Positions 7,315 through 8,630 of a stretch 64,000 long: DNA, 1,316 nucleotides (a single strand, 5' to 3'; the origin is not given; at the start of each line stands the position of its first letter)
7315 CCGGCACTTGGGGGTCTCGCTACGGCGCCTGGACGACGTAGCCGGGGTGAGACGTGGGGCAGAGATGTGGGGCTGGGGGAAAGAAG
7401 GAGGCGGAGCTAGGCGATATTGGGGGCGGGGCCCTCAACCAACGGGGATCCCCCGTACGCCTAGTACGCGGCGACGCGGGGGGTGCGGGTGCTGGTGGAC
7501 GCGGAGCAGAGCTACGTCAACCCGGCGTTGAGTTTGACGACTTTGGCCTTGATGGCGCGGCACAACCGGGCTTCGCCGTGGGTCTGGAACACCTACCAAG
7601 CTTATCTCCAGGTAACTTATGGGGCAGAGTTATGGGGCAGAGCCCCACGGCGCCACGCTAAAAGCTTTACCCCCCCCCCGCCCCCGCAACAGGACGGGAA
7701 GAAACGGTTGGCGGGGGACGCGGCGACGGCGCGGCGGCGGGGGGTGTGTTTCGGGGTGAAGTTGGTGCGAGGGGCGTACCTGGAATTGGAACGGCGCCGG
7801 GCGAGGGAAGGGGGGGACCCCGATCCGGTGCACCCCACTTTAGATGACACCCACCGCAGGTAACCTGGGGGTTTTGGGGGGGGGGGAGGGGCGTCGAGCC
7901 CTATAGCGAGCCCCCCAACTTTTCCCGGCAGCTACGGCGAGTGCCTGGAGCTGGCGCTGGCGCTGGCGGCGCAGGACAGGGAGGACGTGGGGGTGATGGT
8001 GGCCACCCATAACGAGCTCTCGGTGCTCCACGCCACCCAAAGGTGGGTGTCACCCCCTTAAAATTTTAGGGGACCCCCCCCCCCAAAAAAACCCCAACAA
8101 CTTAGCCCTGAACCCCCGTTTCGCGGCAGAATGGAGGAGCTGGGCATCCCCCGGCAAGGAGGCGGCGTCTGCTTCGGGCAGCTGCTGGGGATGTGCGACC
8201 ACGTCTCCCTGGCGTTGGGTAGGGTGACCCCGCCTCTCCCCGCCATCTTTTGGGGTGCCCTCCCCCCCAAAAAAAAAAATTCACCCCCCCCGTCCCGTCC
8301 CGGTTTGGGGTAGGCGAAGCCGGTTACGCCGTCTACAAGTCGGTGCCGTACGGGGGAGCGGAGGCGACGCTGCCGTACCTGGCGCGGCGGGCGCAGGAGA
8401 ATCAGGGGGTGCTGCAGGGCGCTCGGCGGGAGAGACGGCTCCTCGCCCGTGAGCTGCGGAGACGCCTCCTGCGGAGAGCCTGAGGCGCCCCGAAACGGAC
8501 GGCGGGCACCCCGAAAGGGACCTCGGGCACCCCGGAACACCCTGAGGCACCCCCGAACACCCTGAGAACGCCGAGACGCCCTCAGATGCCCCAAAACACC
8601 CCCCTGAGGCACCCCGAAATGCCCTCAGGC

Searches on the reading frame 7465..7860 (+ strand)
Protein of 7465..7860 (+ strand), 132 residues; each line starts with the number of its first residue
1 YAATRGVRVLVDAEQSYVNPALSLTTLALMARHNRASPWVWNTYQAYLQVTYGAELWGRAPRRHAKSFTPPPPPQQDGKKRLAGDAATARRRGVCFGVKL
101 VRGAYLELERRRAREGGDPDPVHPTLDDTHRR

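Call 65: search_protein_families(library=pfam, proteins=[window:7465-7860:+], max_evalue=0.01)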
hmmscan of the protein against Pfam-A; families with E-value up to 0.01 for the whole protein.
window:7465-7860:+ (132 aa): 1 family
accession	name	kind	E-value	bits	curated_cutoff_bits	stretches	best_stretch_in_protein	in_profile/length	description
PF01619.24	Pro_dh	-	1.5e-19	71.1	27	2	76-131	123-178/278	Proline dehydrogenase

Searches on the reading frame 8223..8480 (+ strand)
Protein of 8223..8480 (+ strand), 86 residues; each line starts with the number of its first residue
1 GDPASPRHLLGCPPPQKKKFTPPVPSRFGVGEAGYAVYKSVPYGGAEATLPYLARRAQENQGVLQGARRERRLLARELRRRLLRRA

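Call 65: search_protein_families(library=pfam, proteins=[window:8223-8480:+], max_evalue=0.01)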
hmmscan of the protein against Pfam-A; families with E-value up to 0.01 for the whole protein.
window:8223-8480:+ (86 aa): 1 family
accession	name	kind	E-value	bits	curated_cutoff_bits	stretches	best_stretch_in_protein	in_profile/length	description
PF01619.24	Pro_dh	-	1.5e-07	31.7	27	1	28-65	237-274/278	Proline dehydrogenase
